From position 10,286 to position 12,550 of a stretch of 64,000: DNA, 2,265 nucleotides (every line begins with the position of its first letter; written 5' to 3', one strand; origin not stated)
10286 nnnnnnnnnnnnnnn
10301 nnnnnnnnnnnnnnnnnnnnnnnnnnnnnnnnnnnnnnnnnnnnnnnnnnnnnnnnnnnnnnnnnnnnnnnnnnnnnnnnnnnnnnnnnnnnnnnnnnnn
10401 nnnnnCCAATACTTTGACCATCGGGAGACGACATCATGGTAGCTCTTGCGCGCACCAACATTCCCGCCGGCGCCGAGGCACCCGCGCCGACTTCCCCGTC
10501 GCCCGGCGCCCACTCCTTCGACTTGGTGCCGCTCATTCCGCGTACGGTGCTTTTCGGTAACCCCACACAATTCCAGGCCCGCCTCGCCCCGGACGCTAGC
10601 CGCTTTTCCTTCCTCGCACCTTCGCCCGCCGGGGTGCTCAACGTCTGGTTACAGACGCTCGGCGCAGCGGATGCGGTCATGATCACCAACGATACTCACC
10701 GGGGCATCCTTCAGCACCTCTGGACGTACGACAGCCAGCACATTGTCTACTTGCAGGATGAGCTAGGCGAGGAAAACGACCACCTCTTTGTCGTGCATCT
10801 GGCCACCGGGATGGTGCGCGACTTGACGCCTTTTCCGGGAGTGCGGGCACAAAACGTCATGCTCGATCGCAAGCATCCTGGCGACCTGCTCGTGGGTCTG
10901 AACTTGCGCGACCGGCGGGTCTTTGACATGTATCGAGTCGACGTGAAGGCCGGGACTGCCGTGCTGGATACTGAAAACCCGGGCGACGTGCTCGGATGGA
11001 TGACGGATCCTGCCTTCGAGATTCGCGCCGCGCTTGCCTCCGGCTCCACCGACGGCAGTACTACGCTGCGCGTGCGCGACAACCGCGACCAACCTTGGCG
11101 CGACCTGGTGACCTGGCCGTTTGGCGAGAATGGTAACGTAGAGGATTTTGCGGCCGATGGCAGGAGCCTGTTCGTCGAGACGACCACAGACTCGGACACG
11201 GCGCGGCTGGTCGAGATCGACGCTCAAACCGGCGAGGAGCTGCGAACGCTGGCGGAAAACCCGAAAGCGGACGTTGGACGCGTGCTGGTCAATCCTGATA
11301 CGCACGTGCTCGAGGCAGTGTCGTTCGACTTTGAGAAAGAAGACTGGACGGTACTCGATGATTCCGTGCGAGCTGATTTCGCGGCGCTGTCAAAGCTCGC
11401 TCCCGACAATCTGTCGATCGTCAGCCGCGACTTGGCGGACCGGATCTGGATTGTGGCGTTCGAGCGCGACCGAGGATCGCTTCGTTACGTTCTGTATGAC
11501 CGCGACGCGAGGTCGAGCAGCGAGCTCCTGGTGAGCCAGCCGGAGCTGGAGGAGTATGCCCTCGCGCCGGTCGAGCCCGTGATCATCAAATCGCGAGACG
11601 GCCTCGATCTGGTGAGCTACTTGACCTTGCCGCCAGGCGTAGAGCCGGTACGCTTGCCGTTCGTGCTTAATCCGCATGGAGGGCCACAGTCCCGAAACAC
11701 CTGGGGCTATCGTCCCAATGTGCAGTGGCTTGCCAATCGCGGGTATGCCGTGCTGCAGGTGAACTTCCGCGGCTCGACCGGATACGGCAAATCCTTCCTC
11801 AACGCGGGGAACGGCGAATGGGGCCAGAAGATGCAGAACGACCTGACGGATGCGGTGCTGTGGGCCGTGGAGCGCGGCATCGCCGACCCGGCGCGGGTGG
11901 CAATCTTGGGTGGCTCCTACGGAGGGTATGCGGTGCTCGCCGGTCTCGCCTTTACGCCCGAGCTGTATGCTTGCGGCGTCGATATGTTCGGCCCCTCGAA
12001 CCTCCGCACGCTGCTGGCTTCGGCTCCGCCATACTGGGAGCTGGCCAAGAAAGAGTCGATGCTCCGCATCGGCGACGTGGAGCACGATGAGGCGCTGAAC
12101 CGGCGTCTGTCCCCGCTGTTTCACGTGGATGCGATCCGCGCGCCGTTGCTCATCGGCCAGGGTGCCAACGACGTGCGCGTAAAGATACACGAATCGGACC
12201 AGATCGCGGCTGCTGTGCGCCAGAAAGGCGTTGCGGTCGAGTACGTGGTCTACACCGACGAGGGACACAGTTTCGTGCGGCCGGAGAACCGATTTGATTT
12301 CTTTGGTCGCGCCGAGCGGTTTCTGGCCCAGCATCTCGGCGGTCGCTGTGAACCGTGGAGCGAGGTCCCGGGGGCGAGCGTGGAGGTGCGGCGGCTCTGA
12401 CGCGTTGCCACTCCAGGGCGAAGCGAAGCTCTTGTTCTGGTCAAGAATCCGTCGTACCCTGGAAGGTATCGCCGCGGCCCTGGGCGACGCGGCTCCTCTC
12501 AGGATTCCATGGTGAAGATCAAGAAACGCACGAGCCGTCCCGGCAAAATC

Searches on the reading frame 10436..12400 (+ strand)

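Call 37: search_protein_families(library=pfam, max_evalue=0.001, proteins=[window:10436-12400:+])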
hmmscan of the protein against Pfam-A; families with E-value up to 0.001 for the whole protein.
window:10436-12400:+ (654 aa): 8 families
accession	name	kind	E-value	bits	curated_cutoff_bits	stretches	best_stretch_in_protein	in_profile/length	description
PF00326.27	Peptidase_S9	-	3.7e-45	154.5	22.6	1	423-636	1-212/213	Prolyl oligopeptidase family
PF20434.5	BD-FAE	-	7.8e-10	39.1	26.8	1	406-592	12-213/215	BD-FAE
PF02129.25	Peptidase_S15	-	2.8e-09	37.5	23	1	388-520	1-129/262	X-Pro dipeptidyl-peptidase (S15 family)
PF01738.24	DLH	-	1.5e-08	34.9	21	1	423-619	23-194/217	Dienelactone hydrolase family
PF12697.13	Abhydrolase_6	-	1.5e-07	32.8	26.3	1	414-613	5-206/217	Alpha/beta hydrolase family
PF07859.19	Abhydrolase_3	-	2.1e-05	24.8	25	1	468-614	50-209/210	alpha/beta hydrolase fold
PF12146.15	Hydrolase_4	-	6.4e-05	22.8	27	0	424-509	19-99/239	Serine aminopeptidase, S33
PF00561.26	Abhydrolase_1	-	0.00032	20.9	25.8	0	409-509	2-92/245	alpha/beta hydrolase fold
